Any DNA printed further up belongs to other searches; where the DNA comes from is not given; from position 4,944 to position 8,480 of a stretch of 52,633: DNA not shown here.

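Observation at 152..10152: Four-gene PLD-SNF2 / PglX-MmeI-type methyltransferase / two Schlafen-like COG2865 genes: candidate unnamed restriction-modification-like defence operon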

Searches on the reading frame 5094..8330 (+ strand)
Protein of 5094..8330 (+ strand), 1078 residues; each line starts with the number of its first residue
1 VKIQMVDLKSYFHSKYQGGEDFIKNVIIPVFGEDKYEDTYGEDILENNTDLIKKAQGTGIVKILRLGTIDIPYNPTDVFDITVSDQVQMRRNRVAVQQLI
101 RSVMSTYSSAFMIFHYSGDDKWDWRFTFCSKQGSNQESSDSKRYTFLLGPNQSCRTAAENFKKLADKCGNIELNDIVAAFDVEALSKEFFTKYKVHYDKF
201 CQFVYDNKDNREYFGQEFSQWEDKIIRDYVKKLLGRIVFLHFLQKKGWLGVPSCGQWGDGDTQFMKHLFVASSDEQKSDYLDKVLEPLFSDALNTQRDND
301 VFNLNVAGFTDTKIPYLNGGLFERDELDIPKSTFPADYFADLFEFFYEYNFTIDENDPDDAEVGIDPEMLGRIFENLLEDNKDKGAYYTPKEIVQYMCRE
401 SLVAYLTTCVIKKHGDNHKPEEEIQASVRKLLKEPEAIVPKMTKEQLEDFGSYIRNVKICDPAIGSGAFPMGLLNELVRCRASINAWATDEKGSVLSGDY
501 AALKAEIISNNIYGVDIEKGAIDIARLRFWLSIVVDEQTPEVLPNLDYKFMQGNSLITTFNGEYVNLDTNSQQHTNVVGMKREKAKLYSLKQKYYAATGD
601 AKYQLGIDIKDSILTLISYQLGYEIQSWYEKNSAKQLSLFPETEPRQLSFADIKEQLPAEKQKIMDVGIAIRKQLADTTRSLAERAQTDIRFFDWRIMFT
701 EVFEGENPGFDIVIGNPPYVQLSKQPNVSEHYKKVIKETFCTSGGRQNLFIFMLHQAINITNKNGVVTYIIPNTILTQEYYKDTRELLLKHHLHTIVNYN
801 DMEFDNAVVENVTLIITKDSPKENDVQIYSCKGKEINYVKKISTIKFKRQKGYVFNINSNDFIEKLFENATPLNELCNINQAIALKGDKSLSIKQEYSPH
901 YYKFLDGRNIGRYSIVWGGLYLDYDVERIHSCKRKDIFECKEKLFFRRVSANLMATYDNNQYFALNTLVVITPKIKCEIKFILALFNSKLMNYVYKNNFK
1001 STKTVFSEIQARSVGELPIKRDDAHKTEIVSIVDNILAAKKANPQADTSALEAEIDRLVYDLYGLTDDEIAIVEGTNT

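Call 5: search_protein_families(library=pfam, proteins=[window:5094-8330:+], max_evalue=0.01)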
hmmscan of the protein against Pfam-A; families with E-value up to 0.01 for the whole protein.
window:5094-8330:+ (1078 aa): 4 families
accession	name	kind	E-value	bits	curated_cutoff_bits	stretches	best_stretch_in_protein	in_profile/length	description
PF07669.17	Eco57I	-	1.2e-31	110.5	25.3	1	510-801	1-167/171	Eco57I restriction-modification methylase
PF12950.13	TaqI_C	-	1e-21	77.8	26.5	1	903-1019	2-118/118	TaqI-like C-terminal specificity domain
PF02384.22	N6_Mtase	-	4.7e-13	49.6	20.4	1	706-835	122-250/311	N-6 DNA Methylase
PF20473.4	MmeI_Mtase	-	3.3e-10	40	27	1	443-532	7-85/259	MmeI, DNA-methyltransferase domain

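Call 6: search_protein_families(library=padloc, proteins=[window:5094-8330:+], max_evalue=0.01)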
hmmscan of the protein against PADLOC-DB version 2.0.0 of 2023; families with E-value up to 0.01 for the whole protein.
window:5094-8330:+ (1078 aa): 42 families (the best 25 are shown)
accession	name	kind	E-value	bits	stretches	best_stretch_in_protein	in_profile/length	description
PDLC03596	REase_MTase_IIG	-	1.5e-86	289.4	4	41-426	35-470/1148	Type IIG restriction enzyme-methyltransferase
PDLC03612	REase_MTase_IIG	-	7e-68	227.8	3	502-922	586-1045/1247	Type IIG restriction enzyme-methyltransferase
PDLC03601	REase_MTase_IIG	-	9.3e-66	220.4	2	229-567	239-567/1110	Type IIG restriction enzyme-methyltransferase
PDLC03609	REase_MTase_IIG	-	1.1e-44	150.5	3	691-840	541-684/1066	Type IIG restriction enzyme-methyltransferase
PDLC03348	MTase_II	-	1.6e-38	130.7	1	704-1073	341-708/727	Type II methyltransferase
PDLC03628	REase_MTase_IIG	-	3e-29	99.7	2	172-424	147-377/1100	Type IIG restriction enzyme-methyltransferase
PDLC02643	DrmMI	-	1e-25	87.8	1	453-843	598-1001/1347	DrmMI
PDLC03604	REase_MTase_IIG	-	2.4e-23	80.1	2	669-880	495-714/1011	Type IIG restriction enzyme-methyltransferase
PDLC03356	MTase_II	-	1.7e-22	77.9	1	707-1007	200-494/545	Type II methyltransferase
PDLC03629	REase_MTase_IIG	-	1.7e-22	77.1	2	671-823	534-693/1182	Type IIG restriction enzyme-methyltransferase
PDLC03347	MTase_II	-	5.8e-22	76.1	2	978-1074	385-478/488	Type II methyltransferase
PDLC02638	DrmMI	-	7.2e-20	68.8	1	453-770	596-933/935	DrmMI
PDLC03335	MTase_II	-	8.7e-20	68.9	1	700-885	187-366/607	Type II methyltransferase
PDLC02639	DrmMI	-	1e-19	68.3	2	679-779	553-653/803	DrmMI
PDLC03267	MTase_II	-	3.2e-16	57.3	1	691-852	94-249/539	Type II methyltransferase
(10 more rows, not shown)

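Call 7: search_protein_families(library=ncbifam, proteins=[window:5094-8330:+], max_evalue=0.001)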
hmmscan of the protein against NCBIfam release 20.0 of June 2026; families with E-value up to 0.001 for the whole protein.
window:5094-8330:+ (1078 aa): 5 families
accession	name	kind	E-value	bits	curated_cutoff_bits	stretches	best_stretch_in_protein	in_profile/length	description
NF033452.1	BREX_1_MTaseX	exception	1.6e-21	76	500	1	388-862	254-663/1210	BREX-1 system adenine-specific DNA-methyltransferase PglX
TIGR02987.1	met_A_Alw26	exception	1.6e-14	53.6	353.5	1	682-1069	83-497/523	Alw26I/Eco31I/Esp3I family type II restriction adenine-specific DNA-methyltransferase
NF033455.1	BREX_6_MTaseX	exception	1.5e-12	45.9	900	2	442-531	315-398/1319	BREX-6 system adenine-specific DNA-methyltransferase PglX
NF033451.1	BREX_2_MTaseX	equivalog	3.9e-08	31.5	400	1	447-571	217-331/1185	BREX-2 system adenine-specific DNA-methyltransferase PglX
TIGR03534.1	RF_mod_PrmC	equivalog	0.0003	20.3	199.1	0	697-733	147-180/253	peptide chain release factor N(5)-glutamine methyltransferase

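Call 8: search_solved_structures(query=window:5094-8330:+, max_evalue=0.001, show_alignments=1)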
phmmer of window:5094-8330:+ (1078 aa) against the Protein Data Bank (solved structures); distinct sequences matched with E-value up to 0.001: 4.
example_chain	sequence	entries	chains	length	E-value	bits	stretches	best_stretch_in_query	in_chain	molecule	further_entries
1g38_A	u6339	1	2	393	3.7e-10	41.3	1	708-912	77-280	MODIFICATION METHYLASE TAQI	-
2ibs_A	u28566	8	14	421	3.7e-10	41.3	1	708-912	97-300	Modification methylase TaqI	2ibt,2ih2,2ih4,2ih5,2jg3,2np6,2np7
1aqj_A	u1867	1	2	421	3.7e-10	41.3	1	708-912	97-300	ADENINE-N6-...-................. TAQI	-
1aqi_A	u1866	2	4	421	3.7e-10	41.3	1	708-912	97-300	ADENINE-N6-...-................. TAQI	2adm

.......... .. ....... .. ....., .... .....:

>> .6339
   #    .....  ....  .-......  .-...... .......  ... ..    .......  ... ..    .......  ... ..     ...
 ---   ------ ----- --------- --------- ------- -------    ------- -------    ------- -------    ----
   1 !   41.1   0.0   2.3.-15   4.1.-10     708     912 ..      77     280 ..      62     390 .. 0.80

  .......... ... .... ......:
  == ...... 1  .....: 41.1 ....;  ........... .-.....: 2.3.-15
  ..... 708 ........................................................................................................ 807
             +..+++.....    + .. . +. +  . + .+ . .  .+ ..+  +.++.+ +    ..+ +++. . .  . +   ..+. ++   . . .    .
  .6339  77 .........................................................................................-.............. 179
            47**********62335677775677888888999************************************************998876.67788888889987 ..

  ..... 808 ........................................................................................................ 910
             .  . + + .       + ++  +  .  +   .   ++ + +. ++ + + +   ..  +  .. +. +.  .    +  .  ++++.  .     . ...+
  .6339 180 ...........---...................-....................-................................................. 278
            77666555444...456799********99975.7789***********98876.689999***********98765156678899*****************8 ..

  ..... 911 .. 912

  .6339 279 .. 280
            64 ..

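Call 32: find_homologous_proteins(query=window:5094-8330:+, max_evalue=1e-20)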
Query window:5094-8330:+ (1078 aa): 8000 proteins with E <= 1e-20 among 8000 candidates; the best 120 are listed.
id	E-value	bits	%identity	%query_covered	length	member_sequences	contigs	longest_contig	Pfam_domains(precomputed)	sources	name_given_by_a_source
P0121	0.0e+0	2469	100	100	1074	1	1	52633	PF02384.23,PF07669.18,PF12950.14,PF20473.5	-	-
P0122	0.0e+0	1395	69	76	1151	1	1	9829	PF02384.23,PF07669.18,PF12950.14,PF20473.5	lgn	-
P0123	0.0e+0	1340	56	99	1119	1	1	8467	PF02384.23,PF07669.18,PF12950.14,PF20473.5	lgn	-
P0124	0.0e+0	1317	69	77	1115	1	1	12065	PF02384.23,PF07669.18,PF20473.5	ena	-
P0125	0.0e+0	1301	55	99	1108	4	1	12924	PF02384.23,PF07669.18,PF12950.14,PF20473.5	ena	-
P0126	0.0e+0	1300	55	99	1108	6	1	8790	PF02384.23,PF07669.18,PF12950.14,PF20473.5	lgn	-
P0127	0.0e+0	1271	53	99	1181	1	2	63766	PF02384.23,PF07669.18,PF12950.14,PF20473.5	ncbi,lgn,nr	ncbi:MAG: Eco57I restriction-modification methylase domain-containing protein [Bacteroidaceae bacter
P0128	0.0e+0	1245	54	99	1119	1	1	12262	PF02384.23,PF07669.18,PF12950.14,PF20473.5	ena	-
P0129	0.0e+0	1244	54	99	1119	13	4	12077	PF02384.23,PF07669.18,PF12950.14,PF20473.5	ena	-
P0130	0.0e+0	1243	54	99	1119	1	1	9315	PF02384.23,PF07669.18,PF12950.14,PF20473.5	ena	-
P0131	0.0e+0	1241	66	74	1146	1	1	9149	PF02384.23,PF07669.18,PF12950.14,PF20473.5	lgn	-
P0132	0.0e+0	1240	54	99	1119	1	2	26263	PF02384.23,PF07669.18,PF12950.14,PF20473.5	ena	-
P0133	0.0e+0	1239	66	74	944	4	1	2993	PF02384.23,PF07669.18,PF20473.5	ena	-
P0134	0.0e+0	1238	53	99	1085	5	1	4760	PF02384.23,PF07669.18,PF12950.14,PF20473.5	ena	-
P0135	0.0e+0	1238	53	99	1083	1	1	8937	PF07669.18,PF12950.14,PF20473.5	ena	-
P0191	0.0e+0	1111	49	99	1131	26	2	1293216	PF02384.23,PF07669.18,PF20473.5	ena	-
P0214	0.0e+0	1039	54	84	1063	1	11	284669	PF02384.23,PF07669.18,PF20473.5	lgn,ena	-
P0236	5.0e-283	960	46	98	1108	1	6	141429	PF07669.18,PF12950.14,PF20473.5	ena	-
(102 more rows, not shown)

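Call 53: search_solved_structures(query=A2, max_evalue=0.01)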
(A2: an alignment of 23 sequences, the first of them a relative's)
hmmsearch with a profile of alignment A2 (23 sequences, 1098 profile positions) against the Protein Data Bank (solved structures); distinct sequences matched with E-value up to 0.01: 17.
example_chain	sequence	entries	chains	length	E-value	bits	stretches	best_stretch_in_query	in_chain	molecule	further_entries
7lni_A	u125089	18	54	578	6.9e-42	146.8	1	702-1081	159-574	Site-specific DNA-methyltransferase (adenine-specific)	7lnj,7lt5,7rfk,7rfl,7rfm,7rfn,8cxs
8cxz_A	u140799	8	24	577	6.9e-42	146.8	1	702-1081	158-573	Site-specific DNA-methyltransferase (adenine-specific)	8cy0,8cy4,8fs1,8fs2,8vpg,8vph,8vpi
7qw5_A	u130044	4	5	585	7.4e-32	113.5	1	701-1085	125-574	Modification methylase BseCI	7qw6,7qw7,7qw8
9ewz_C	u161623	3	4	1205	3.4e-16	61.7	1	703-1079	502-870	Adenine-specific methyltransferase BrxX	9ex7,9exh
8zek_A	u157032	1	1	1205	3.5e-16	61.6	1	703-1079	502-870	site-specific DNA-methyltransferase (adenine-specific)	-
1g38_A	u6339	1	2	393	8.9e-15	57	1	701-818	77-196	MODIFICATION METHYLASE TAQI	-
2ibs_A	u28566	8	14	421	1e-14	56.8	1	701-818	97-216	Modification methylase TaqI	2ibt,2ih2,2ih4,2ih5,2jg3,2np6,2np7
1aqj_A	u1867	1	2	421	1e-14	56.8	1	701-818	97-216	ADENINE-N6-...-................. TAQI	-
1aqi_A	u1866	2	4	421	1.1e-14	56.7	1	701-818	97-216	ADENINE-N6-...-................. TAQI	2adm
8c45_A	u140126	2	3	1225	1.9e-14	55.9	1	703-1070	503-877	site-specific DNA-methyltransferase (adenine-specific)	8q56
7vru_A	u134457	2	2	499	9.7e-09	37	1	696-838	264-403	Site-specific DNA-methyltransferase (adenine-specific)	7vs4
3lkd_A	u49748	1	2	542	7e-07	30.8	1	694-846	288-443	Type I restriction-modification system methyltransferase subunit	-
7lo5_A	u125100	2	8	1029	2.5e-06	29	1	705-795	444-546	Site-specific DNA-methyltransferase (adenine-specific)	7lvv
2okc_A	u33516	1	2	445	8.8e-05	23.9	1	703-836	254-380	Type I restriction enzyme StySJI M protein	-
2f8l_A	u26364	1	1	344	0.00032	22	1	731-815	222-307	hypothetical protein lmo1582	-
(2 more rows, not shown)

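Call 57: predict_structure(alignment_id=A2)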
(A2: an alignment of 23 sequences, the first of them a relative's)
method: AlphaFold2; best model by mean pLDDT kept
length: 1074 residues; sequences in the alignment: 23
mean_pLDDT: 70.3   pTM: 0.41
mean pLDDT of the five models: 70.3, 69.6, 69.4, 65.4, 65.3
residues with pLDDT >= 90: 77; 70-90: 585; 50-70: 242; < 50: 170
segments of 3 or more residues with pLDDT < 50: 83-90, 129-138, 314-316, 346-391, 456-468, 509-555, 630-646, 691-698, 884-888, 999-1001
pLDDT, mean of each block of 10 residues (from residue 1): 75 85 86 82 75 77 85 84 48 66 80 64 64 40 59 75 79 68 69 86 82 78 78 71 72 72 90 89 83 77 84 59 75 88 56 34 41 38 38 56 71 73 75 75 78 54 44 71 69 62 57 35 36 31 27 48 68 79 77 77 82 76 61 42 47 63 76 78 60 48 55 60 67 62 72 77 81 79 83 72 68 70 80 81 74 69 83 87 53 68 86 79 74 86 85 90 89 91 91 64 70 84 93 91 92 92 84 58
secondary structure, 60 per line:
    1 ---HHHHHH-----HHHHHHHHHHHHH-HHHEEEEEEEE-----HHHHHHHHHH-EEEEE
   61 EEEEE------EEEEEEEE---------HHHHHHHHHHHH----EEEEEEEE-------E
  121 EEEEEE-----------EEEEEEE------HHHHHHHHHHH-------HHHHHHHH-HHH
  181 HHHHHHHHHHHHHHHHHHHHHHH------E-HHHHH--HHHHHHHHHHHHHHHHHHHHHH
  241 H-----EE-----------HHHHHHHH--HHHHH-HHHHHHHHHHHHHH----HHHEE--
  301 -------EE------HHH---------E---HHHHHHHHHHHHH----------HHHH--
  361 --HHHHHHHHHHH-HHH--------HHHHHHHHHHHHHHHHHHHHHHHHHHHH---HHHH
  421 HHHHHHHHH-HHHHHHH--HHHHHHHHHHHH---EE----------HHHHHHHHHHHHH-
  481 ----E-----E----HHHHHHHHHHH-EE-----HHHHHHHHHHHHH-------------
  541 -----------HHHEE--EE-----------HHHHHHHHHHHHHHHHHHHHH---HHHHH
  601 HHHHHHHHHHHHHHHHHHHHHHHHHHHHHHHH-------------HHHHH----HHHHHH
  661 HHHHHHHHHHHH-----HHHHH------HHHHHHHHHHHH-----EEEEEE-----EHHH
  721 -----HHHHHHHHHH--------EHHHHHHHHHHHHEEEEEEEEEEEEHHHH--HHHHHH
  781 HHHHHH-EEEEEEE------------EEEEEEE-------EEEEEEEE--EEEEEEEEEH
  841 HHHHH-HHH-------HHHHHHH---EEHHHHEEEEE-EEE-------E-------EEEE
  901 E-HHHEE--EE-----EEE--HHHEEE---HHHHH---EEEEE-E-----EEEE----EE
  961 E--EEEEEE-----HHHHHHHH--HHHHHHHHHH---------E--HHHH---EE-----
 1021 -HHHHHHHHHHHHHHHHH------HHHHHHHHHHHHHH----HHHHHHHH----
elements in order (helices of 4 or more, strands of 3 or more residues): H4-9 H15-27 E32-39 H45-54 E56-65 E72-79 H89-100 E105-112 E120-126 E138-144 H151-161 H169-176 H178-203 H212-216 H219-241 H260-267 H270-274 H276-289 H332-344 H355-358 H363-373 H386-413 H417-429 H431-437 H440-451 H467-479 H496-506 H515-527 H572-592 H596-632 H646-650 H655-672 H678-682 H689-700 E706-711 H726-735 H745-756 E757-768 H769-772 H775-786 E788-794 E807-813 E821-828 E831-839 H840-845 H857-863 H869-872 E873-877 E879-881 E897-901 E917-919 E925-927 H931-935 E939-943 E951-954 E959-961 E964-969 H975-982 H985-994 H1007-1010 H1022-1038 H1045-1058 H1063-1070

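Call 59: fold_search(model_id=the predicted structure, library=pdb)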
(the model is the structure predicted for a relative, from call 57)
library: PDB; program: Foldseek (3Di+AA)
matches with E <= 10: 557; with E <= 0.001: 77
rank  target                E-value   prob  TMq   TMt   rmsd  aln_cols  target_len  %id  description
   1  8cxt_A                2.0e-18  1.00  0.24  0.42  16.3       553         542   16  CamA Adenine Methyltransferase Complexed to Cognate Substrate DNA and Inhibitor N6-benzyladenosine (Compound 1) (released 2023-01-11)
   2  8cy2_A                2.7e-18  1.00  0.24  0.42  15.9       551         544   16  CamA Adenine Methyltransferase Complexed to Cognate Substrate DNA and Inhibitor APNEA (Compound 9) (released 2023-01-11)
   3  7lni_B                2.8e-18  1.00  0.24  0.42  16.7       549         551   16  SeMet CamA Adenine Methyltransferase Complexed to Cognate Substrate DNA (released 2021-05-19)
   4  7rfm_B                3.4e-18  1.00  0.24  0.41  17.5       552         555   16  CamA Adenine Methyltransferase Complexed to Cognate Substrate DNA and Inhibitor EPZ004777 (released 2021-09-15)
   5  8cxs_A                4.0e-18  1.00  0.24  0.42  16.6       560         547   16  CamA Adenine Methyltransferase Complexed to Cognate Substrate DNA and Inhibitor MTA (released 2023-01-11)
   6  8cy0_A                4.0e-18  1.00  0.24  0.42  16.7       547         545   16  CamA Adenine Methyltransferase Complexed to Cognate Substrate DNA and Inhibitor MC4756 (Compound 178) (released 2023-01-11)
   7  8fs1_A                4.2e-18  1.00  0.24  0.41  16.6       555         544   16  CamA Adenine Methyltransferase Complexed to Cognate Substrate DNA and Inhibitor 11a (YD905) (released 2023-05-10)
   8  7rfn_A                4.4e-18  1.00  0.24  0.42  16.7       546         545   16  CamA Adenine Methyltransferase Complexed to Cognate Substrate DNA and Inhibitor SGC8158 (released 2021-09-15)
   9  8fs2_A                4.6e-18  1.00  0.24  0.42  16.5       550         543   16  CamA Adenine Methyltransferase Complexed to Cognate Substrate DNA and Inhibitor 11b (YD907) (released 2023-05-10)
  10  7lni_A                6.4e-18  1.00  0.24  0.42  16.6       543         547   16  SeMet CamA Adenine Methyltransferase Complexed to Cognate Substrate DNA (released 2021-05-19)
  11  7rfl_A                8.2e-18  1.00  0.24  0.42  16.0       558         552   16  CamA Adenine Methyltransferase Complexed to Cognate Substrate DNA and Inhibitor SGC0946 (released 2021-09-15)
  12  7rfm_C                9.0e-18  1.00  0.24  0.42  17.8       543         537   16  CamA Adenine Methyltransferase Complexed to Cognate Substrate DNA and Inhibitor EPZ004777 (released 2021-09-15)
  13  8cxw_B                9.0e-18  1.00  0.24  0.42  15.5       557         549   16  CamA Adenine Methyltransferase Complexed to Cognate Substrate DNA and Inhibitor piclidenoson (Compound 4) (released 2023-01-11)
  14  7rfm_A                9.4e-18  1.00  0.24  0.42  15.8       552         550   16  CamA Adenine Methyltransferase Complexed to Cognate Substrate DNA and Inhibitor EPZ004777 (released 2021-09-15)
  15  7lnj_A                9.9e-18  1.00  0.24  0.42  16.0       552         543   16  CamA Adenine Methyltransferase Complexed to Cognate Substrate DNA (released 2021-05-19)
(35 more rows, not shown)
